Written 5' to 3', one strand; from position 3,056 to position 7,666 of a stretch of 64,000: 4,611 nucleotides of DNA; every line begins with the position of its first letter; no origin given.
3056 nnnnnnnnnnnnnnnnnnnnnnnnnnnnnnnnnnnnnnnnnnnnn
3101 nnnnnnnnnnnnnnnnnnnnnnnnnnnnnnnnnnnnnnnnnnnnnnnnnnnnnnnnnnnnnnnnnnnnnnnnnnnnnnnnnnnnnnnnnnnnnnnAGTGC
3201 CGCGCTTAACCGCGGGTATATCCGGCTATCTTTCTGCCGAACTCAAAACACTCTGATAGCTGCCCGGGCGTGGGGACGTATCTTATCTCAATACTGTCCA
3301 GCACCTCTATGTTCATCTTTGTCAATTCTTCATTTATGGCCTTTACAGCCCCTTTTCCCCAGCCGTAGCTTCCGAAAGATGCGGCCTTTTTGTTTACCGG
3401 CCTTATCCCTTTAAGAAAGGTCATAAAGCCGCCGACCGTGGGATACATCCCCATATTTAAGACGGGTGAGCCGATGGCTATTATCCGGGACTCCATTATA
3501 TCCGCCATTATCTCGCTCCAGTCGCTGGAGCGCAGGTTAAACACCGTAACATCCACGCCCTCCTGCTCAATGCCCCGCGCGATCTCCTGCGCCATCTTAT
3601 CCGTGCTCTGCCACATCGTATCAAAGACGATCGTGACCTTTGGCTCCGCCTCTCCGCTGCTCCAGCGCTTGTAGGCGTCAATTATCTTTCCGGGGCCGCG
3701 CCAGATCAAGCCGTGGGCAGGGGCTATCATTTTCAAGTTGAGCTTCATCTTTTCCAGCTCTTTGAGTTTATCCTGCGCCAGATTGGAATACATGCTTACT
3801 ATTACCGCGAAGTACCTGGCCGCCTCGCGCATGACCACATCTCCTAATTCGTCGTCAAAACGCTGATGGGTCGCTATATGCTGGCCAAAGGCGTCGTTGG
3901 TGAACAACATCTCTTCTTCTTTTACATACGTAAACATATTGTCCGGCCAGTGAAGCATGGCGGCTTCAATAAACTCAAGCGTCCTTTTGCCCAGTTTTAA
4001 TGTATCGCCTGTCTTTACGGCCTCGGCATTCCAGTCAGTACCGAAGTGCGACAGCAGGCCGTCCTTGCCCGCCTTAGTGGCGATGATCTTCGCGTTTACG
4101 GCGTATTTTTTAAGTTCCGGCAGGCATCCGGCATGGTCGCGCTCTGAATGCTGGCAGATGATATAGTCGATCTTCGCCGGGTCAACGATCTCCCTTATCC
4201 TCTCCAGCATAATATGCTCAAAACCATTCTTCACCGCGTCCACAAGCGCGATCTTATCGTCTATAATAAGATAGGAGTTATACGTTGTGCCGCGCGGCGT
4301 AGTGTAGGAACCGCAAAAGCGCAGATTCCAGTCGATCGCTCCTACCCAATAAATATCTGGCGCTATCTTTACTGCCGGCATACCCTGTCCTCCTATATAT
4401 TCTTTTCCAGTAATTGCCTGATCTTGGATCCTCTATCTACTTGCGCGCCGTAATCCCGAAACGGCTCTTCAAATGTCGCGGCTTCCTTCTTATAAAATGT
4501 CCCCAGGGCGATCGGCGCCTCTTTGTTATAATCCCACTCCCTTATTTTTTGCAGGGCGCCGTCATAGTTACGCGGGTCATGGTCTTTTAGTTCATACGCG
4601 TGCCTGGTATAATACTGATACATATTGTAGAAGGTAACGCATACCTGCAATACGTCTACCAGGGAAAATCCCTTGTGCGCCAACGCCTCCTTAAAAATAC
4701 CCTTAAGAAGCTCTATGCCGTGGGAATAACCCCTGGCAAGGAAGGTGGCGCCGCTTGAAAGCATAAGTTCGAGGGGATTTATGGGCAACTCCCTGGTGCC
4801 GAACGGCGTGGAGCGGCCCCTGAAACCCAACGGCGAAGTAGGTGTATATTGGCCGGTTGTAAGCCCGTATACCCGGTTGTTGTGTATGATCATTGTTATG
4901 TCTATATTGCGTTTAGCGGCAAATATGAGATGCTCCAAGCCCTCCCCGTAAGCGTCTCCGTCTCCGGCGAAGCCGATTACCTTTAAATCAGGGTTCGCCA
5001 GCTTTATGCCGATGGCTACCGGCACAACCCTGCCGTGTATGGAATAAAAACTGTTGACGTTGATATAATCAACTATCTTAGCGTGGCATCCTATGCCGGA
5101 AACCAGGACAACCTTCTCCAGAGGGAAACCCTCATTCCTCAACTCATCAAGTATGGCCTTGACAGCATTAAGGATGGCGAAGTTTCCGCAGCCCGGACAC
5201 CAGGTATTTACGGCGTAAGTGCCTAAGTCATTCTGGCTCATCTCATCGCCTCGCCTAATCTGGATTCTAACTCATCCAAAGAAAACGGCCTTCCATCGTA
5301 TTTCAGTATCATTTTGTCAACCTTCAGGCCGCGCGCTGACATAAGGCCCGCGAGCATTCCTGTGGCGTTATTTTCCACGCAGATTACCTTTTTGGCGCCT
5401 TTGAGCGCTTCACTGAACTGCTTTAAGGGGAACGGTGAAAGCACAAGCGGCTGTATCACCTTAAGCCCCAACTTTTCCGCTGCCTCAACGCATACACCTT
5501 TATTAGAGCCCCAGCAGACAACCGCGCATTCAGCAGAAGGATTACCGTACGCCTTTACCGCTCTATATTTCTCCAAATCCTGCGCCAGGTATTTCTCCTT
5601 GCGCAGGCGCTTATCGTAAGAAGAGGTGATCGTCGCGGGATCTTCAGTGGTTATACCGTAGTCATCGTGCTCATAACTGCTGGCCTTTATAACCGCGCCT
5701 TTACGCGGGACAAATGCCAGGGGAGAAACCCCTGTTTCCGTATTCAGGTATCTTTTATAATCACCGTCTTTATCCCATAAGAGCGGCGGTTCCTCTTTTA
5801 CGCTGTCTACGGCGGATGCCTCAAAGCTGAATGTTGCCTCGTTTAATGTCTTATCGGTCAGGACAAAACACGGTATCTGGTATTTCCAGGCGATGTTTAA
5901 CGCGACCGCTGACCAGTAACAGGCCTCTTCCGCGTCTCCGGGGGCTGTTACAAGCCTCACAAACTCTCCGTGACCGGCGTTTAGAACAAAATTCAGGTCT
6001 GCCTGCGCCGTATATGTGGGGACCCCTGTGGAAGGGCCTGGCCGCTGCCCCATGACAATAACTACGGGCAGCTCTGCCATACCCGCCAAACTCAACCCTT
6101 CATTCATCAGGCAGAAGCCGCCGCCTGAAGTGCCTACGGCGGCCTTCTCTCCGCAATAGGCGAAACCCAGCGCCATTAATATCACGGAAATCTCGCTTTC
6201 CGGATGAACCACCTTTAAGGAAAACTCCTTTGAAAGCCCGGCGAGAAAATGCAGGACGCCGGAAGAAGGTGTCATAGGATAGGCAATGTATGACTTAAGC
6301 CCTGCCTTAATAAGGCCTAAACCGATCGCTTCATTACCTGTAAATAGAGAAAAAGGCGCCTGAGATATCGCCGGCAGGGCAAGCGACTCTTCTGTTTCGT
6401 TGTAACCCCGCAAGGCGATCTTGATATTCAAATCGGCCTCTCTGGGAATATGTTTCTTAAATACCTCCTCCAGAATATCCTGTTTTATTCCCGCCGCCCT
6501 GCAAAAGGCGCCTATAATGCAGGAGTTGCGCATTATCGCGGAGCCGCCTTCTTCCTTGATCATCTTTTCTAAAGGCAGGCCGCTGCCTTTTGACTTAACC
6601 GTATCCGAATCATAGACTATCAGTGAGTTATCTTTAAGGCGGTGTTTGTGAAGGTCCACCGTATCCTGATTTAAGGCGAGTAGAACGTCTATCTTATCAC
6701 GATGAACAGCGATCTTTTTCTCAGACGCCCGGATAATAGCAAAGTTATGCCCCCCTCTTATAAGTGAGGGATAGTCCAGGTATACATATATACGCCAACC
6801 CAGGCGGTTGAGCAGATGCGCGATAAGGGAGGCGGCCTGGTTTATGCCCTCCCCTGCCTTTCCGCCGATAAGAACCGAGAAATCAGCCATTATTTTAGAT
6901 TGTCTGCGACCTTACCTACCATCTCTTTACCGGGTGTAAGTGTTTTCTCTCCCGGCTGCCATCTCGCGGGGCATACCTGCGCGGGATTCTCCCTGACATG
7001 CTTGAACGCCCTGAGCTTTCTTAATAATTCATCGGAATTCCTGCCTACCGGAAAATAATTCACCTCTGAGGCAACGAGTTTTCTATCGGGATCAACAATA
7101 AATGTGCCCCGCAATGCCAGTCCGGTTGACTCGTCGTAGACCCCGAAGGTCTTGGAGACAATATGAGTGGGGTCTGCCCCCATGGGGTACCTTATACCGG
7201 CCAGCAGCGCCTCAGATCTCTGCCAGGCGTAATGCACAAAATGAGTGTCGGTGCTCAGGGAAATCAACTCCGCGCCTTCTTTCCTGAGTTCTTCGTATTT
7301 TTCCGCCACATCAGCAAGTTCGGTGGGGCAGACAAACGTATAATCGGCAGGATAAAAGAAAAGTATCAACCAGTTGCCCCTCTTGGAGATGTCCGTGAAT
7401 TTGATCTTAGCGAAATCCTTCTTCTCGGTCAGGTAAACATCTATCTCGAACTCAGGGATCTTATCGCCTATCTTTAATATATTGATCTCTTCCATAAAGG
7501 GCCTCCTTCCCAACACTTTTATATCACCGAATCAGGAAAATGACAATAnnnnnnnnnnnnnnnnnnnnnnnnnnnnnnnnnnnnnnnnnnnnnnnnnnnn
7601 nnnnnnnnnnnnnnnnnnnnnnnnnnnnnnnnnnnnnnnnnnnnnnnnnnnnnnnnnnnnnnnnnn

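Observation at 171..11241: Gap-free 11 kb Rrf2-headed oxidative/nitrosative-stress and low-potential redox supra-operon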

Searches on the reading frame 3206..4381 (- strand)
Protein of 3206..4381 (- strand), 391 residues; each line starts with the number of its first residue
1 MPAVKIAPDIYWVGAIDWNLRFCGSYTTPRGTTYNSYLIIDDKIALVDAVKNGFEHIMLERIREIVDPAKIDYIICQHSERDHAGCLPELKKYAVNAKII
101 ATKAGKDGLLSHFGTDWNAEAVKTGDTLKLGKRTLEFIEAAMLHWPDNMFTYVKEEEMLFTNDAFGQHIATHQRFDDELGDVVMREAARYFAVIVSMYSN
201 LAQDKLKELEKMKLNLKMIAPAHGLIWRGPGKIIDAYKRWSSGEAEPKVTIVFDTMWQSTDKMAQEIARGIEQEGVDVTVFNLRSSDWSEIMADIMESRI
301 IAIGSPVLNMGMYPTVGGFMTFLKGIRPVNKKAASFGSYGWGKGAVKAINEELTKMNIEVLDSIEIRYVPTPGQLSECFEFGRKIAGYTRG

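Call 3: search_protein_families(library=pfam, proteins=[window:3206-4381:-], max_evalue=0.01)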
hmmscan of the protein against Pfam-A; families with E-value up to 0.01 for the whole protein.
window:3206-4381:- (391 aa): 5 families
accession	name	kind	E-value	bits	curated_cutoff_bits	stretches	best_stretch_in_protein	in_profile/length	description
PF19583.5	ODP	-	2.6e-22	80.1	27.2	1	34-224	3-194/194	ODP family beta lactamase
PF00258.30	Flavodoxin_1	-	8e-15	55.7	25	1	251-382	1-143/143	Flavodoxin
PF00753.33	Lactamase_B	-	3.5e-10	40.6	22.7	1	34-187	6-162/196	Metallo-beta-lactamase superfamily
PF03358.20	FMN_red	-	0.00017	21.7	24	1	259-355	15-130/152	NADPH-dependent FMN reductase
PF12706.13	Lactamase_B_2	-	0.0031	17.6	27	1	46-146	4-116/200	Beta-lactamase superfamily domain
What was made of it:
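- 3206..4381 (-): Class-A flavodiiron protein, 391 aa. Starts 11 nt after OFOR beta. ODP/Lactamase_B and Flavodoxin_1 (call 3).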

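Call 20: search_protein_families(library=ncbifam, proteins=[window:3206-4381:-], max_evalue=0.001)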
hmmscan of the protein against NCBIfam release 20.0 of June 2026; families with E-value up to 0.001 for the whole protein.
window:3206-4381:- (391 aa): 15 families
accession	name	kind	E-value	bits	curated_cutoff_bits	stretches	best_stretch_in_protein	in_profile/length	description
NF008887.0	PRK11921.1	equivalog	1.8e-123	412.3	635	1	4-386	3-392/396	anaerobic nitric oxide reductase flavorubredoxin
NF003954.0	PRK05452.1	equivalog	2.4e-105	353.2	711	1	4-386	3-393/479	anaerobic nitric oxide reductase flavorubredoxin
TIGR01753.1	flav_short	equivalog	9.8e-14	52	123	1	249-385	1-139/140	flavodoxin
NF004049.0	PRK05568.1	equivalog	3.9e-11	43.4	206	1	248-386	3-140/142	flavodoxin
NF004050.0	PRK05569.1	subfamily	3.8e-10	40.3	136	1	248-385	3-139/141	flavodoxin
NF012229.1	bla_class_B_core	domain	1.5e-07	31.6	100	1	38-153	20-138/139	metallo-beta-lactamase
NF000059.1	tet_redox_37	exception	1.4e-06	28.9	225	1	188-263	2-76/108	tetracycline resistance NADPH-dependent oxidoreductase Tet(37)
NF005246.0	PRK06756.1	subfamily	4.7e-05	23.4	130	1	248-385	3-143/148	flavodoxin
NF045584.1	cas14_MBL_CASP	equivalog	5.4e-05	21.7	800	1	60-107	40-87/612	type VII CRISPR-associated protein Cas14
NF033088.2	bla_subclass_B1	equivalog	9.6e-05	22.1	200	1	41-160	39-155/217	subclass B1 metallo-beta-lactamase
NF047896.1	blaMIM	exception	0.00023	20.6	640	1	40-107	77-144/306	MIM family subclass B3 metallo-beta-lactamase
NF047976.1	lactonase_AhlS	equivalog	0.00037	19.7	475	1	59-113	94-142/276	AhlS family quorum-quenching N-acyl homoserine lactonase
NF000469.2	CAR_gen_B3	exception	0.00071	18.7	500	0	45-107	86-148/311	CAR family subclass B3 metallo-beta-lactamase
NF012146.1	blaB-IND-MUS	exception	0.0008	18.8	270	0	21-160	34-173/237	BlaB/IND/MUS family subclass B1 metallo-beta-lactamase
TIGR03413.1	GSH_gloB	equivalog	0.00099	18.6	200.8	0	68-164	41-127/248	hydroxyacylglutathione hydrolase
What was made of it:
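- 3206..4381 (-): NF008887 scores 412 bits, below its cut-off (call 20).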

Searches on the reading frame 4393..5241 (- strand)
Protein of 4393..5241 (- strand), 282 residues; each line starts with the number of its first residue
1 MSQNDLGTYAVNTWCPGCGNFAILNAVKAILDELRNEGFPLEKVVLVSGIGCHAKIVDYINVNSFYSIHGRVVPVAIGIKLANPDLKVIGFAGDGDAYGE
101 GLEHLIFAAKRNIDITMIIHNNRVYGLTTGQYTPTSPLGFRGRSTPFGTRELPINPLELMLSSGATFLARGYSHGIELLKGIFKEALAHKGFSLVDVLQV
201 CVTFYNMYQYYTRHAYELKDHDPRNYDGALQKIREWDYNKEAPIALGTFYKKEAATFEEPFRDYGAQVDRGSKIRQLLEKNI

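Call 3: search_protein_families(library=pfam, proteins=[window:4393-5241:-], max_evalue=0.01)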
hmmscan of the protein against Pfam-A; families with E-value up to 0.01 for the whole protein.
window:4393-5241:- (282 aa): 2 families
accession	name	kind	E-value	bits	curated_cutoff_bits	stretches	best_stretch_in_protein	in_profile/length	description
PF02775.26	TPP_enzyme_C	-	1.8e-29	103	21.9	1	50-197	2-151/151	Thiamine pyrophosphate enzyme, C-terminal TPP binding domain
PF12367.13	PFO_beta_C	-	3.5e-11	43.5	24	1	201-264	1-64/66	Pyruvate ferredoxin oxidoreductase beta subunit C terminal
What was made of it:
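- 4393..5241 (-): OFOR beta subunit, 282 aa (TPP and [4Fe-4S] binding). No delta subunit is present. TPP_enzyme_C and PFO_beta_C (call 3).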

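Call 20: search_protein_families(library=ncbifam, proteins=[window:4393-5241:-], max_evalue=0.001)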
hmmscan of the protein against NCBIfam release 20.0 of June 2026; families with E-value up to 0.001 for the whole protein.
window:4393-5241:- (282 aa): 36 families (the best 25 are shown)
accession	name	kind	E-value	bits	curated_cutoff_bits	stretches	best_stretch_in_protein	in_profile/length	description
NF008820.0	PRK11866.1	equivalog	4.3e-100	334.8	402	1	3-263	6-263/287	2-oxoacid ferredoxin oxidoreductase subunit beta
TIGR02177.1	PorB_KorB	subfamily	5.8e-85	285.2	261.9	1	13-268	2-263/286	2-oxoacid:acceptor oxidoreductase, beta subunit, pyruvate/2-ketoisovalerate family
NF008821.0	PRK11869.1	equivalog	2.7e-78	262.8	438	1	13-264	15-260/286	2-oxoacid ferredoxin oxidoreductase subunit beta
NF041171.1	Oxoac_fdxbeta_Archa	equivalog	4.5e-74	249.4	423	1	12-259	3-258/296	2-oxoacid:ferredoxin oxidoreductase subunit beta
NF007207.0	PRK09628.1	equivalog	1.6e-48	165.7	364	1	13-202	17-203/277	2-oxoglutarate ferredoxin oxidoreductase subunit beta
TIGR03336.1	IOR_alpha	equivalog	5.7e-13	48.1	650.9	1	13-205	357-535/595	indolepyruvate ferredoxin oxidoreductase subunit alpha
NF008818.0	PRK11864.1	subfamily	4e-10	39.3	405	1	9-203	15-210/300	3-methyl-2-oxobutanoate dehydrogenase subunit beta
NF005485.1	PRK07092.1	equivalog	1.4e-08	34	493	1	70-127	399-455/523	benzoylformate decarboxylase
NF005713.0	PRK07525.1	subfamily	5.4e-08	31.7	620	1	69-126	437-493/592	sulfoacetaldehyde acetyltransferase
NF004813.0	PRK06163.1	equivalog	6.2e-08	32.6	240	1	69-136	59-126/202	hypothetical protein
NF009122.0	PRK12474.1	subfamily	2.6e-07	29.8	835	1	70-127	392-448/518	hypothetical protein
TIGR03457.1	sulphoacet_xsc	equivalog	2.6e-07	29.4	676.4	1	68-126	431-488/579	sulfoacetaldehyde acetyltransferase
NF006052.0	PRK08199.1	subfamily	2.7e-07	29.3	539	1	70-126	418-473/559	thiamine pyrophosphate protein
NF006016.1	PRK08155.1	equivalog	3.3e-07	29.1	870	1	70-131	412-472/554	acetolactate synthase large subunit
NF008819.1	PRK11865.1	equivalog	8.3e-07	28.5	405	1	15-205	21-216/300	pyruvate synthase subunit PorB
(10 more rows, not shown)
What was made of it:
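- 4393..5241 (-): TIGR02177 scores 285.2 bits against a cut-off of 261.9 (call 20).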

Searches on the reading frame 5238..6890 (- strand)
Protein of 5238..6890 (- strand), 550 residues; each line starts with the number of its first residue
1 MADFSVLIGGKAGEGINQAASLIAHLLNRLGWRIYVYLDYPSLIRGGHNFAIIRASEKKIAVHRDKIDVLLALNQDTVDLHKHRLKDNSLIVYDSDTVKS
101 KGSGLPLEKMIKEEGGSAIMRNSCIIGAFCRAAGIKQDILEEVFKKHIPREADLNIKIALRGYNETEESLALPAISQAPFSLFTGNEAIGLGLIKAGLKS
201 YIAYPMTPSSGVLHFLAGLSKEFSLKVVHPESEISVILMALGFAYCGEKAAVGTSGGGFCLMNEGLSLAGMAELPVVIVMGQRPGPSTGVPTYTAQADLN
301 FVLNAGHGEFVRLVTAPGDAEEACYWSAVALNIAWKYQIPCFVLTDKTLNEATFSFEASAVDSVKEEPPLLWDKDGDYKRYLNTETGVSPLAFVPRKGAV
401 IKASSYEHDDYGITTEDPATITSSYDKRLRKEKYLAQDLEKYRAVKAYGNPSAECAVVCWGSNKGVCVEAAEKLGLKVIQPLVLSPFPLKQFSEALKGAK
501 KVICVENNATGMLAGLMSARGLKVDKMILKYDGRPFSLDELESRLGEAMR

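Call 3: search_protein_families(library=pfam, proteins=[window:5238-6890:-], max_evalue=0.01)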
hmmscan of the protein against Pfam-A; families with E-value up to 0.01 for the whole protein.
window:5238-6890:- (550 aa): 5 families
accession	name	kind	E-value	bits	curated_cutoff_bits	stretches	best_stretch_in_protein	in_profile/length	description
PF01855.24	POR_N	-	1.6e-45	156.1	27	1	192-424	2-228/231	Pyruvate flavodoxin/ferredoxin oxidoreductase, thiamine diP-bdg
PF01558.24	POR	-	1.7e-26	93.8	27.4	1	12-163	1-172/173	Pyruvate ferredoxin/flavodoxin oxidoreductase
PF02776.23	TPP_enzyme_N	-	1.5e-05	25.2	26.8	1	208-296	23-111/119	Thiamine pyrophosphate enzyme, N-terminal TPP binding domain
PF17147.9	PFOR_II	-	4.5e-05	24.2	27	1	453-517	1-70/102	Pyruvate:ferredoxin oxidoreductase core domain II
PF02780.25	Transketolase_C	-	0.00086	19.6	25.9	1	453-511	10-75/124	Transketolase, C-terminal domain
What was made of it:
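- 5238..6890 (-): 2-oxoacid:acceptor oxidoreductase, gamma-alpha fusion subunit, 550 aa. POR and POR_N (call 3).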

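Call 20: search_protein_families(library=ncbifam, proteins=[window:5238-6890:-], max_evalue=0.001)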
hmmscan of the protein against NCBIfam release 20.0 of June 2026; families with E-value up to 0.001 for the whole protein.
window:5238-6890:- (550 aa): 15 families
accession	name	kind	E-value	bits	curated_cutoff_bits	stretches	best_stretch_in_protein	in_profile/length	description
TIGR03710.1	OAFO_sf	subfamily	5.1e-164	546.9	482.75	1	3-544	1-560/561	2-oxoacid:acceptor oxidoreductase subunit alpha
NF041170.1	Oxoac_fdxalpha_Archa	equivalog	1.3e-109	367.3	800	2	119-545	167-619/636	2-oxoacid:ferredoxin oxidoreductase subunit alpha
NF006412.0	PRK08659.1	equivalog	1.6e-51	175.7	411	1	181-545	6-373/378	2-oxoacid:acceptor oxidoreductase subunit alpha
NF007206.0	PRK09627.1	equivalog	8.5e-46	156.6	579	1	184-546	7-373/375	2-oxoglutarate synthase subunit alpha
NF005507.0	PRK07119.1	subfamily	2.5e-45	154.8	399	2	182-380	6-203/352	3-methyl-2-oxobutanoate dehydrogenase subunit VorB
NF006211.0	PRK08338.1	equivalog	6.9e-14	51.7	239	1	9-166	6-168/170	2-oxoacid:ferredoxin oxidoreductase subunit gamma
NF007201.0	PRK09622.1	equivalog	4.7e-13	48.8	590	1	182-517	12-337/405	2-oxoacid:ferredoxin oxidoreductase subunit alpha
NF040682.1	PorA_Arch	equivalog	1.9e-10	40.2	550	1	184-283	7-108/387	pyruvate synthase subunit PorA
NF006233.0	PRK08367.1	equivalog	9.5e-10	37.9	625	1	183-283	7-109/394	pyruvate ferredoxin oxidoreductase subunit alpha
TIGR03336.1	IOR_alpha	equivalog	3.1e-08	32.4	650.9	1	182-252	4-74/595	indolepyruvate ferredoxin oxidoreductase subunit alpha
NF045764.1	PhenlGlyoxDHPadG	equivalog_domain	9.1e-08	31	700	1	184-285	6-109/398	NADH-dependent phenylglyoxylate dehydrogenase subunit alpha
NF006232.0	PRK08366.1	equivalog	1.2e-07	30.7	646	1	183-283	10-112/394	2-ketoisovalerate ferredoxin oxidoreductase subunit alpha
NF006323.0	PRK08537.1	equivalog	9.9e-07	28.3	235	1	44-167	44-179/181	2-oxoacid:ferredoxin oxidoreductase subunit gamma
NF004916.0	PRK06274.1-2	equivalog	8.6e-05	22.7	227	1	6-106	5-106/178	indolepyruvate oxidoreductase subunit beta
NF006129.0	PRK08273.1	equivalog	0.00018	19.8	724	1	224-351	42-167/598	thiamine pyrophosphate-requiring protein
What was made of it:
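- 5238..6890 (-): TIGR03710 scores 546.9 bits against a cut-off of 482.75 (call 20).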

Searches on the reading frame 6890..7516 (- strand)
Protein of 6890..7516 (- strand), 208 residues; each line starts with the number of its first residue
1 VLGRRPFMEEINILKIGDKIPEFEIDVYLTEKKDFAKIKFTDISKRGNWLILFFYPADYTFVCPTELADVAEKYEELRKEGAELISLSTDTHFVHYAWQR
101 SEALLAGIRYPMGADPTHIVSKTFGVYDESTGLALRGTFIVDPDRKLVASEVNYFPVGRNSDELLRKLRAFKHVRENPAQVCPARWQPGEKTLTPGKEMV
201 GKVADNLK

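Call 3: search_protein_families(library=pfam, proteins=[window:6890-7516:-], max_evalue=0.01)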
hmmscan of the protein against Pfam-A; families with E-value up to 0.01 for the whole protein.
window:6890-7516:- (208 aa): 3 families
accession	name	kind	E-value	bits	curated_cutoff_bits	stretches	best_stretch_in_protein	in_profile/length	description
PF00578.27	AhpC-TSA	-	2.1e-33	115.3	26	1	16-149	1-123/124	AhpC/TSA family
PF08534.16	Redoxin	-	1.4e-12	48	26.6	1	16-158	2-139/148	Redoxin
PF10417.14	1-cysPrx_C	-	3e-06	27.5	21.1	1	170-196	1-27/41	C-terminal domain of 1-Cys peroxiredoxin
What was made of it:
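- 6890..7495 (-): AhpC-type 2-Cys peroxiredoxin, 201 aa from the ATG. Carries the FVCPTE and VCPA motifs. AhpC-TSA and 1-cysPrx_C (call 3).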

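Call 20: search_protein_families(library=ncbifam, proteins=[window:6890-7495:-], max_evalue=0.001)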
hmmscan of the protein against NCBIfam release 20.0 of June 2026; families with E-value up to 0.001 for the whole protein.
window:6890-7495:- (201 aa): 10 families
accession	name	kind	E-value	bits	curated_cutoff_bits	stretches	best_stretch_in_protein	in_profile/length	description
TIGR03137.1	AhpC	equivalog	3.7e-62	209.4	272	1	9-196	4-187/187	alkyl hydroperoxide reductase subunit C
NF040737.1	peroxi_PrxU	equivalog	2.4e-59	200.8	270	1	3-198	32-227/233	thioredoxin-dependent peroxiredoxin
NF011576.0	PRK15000.1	subfamily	2.1e-34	119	301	1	12-195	7-191/200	peroxiredoxin C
NF009669.0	PRK13190.1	equivalog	2.9e-32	111.5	261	1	8-193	4-182/203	putative peroxiredoxin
NF009668.0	PRK13189.1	equivalog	4e-32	111.3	211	1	2-192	5-194/224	peroxiredoxin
NF009670.0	PRK13191.1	equivalog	8.1e-29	100.7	374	1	2-182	2-177/215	putative peroxiredoxin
NF010122.0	PRK13599.1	equivalog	1.1e-20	74.1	456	1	1-169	1-165/220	peroxiredoxin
NF053650.1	PerredPrxQDein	equivalog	1.6e-08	34.7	260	1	37-146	18-128/148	thioredoxin-dependent peroxiredoxin PrxQ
NF006960.0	PRK09437.1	equivalog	3.7e-08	33.4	140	1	4-123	1-109/156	thioredoxin-dependent thiol peroxidase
NF002854.0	PRK03147.1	subfamily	1.1e-05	25.4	170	1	4-141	33-153/176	thiol-disulfide oxidoreductase ResA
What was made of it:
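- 6890..7495 (-): AhpC and PrxU models score about 200 bits, below their cut-offs (call 20).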
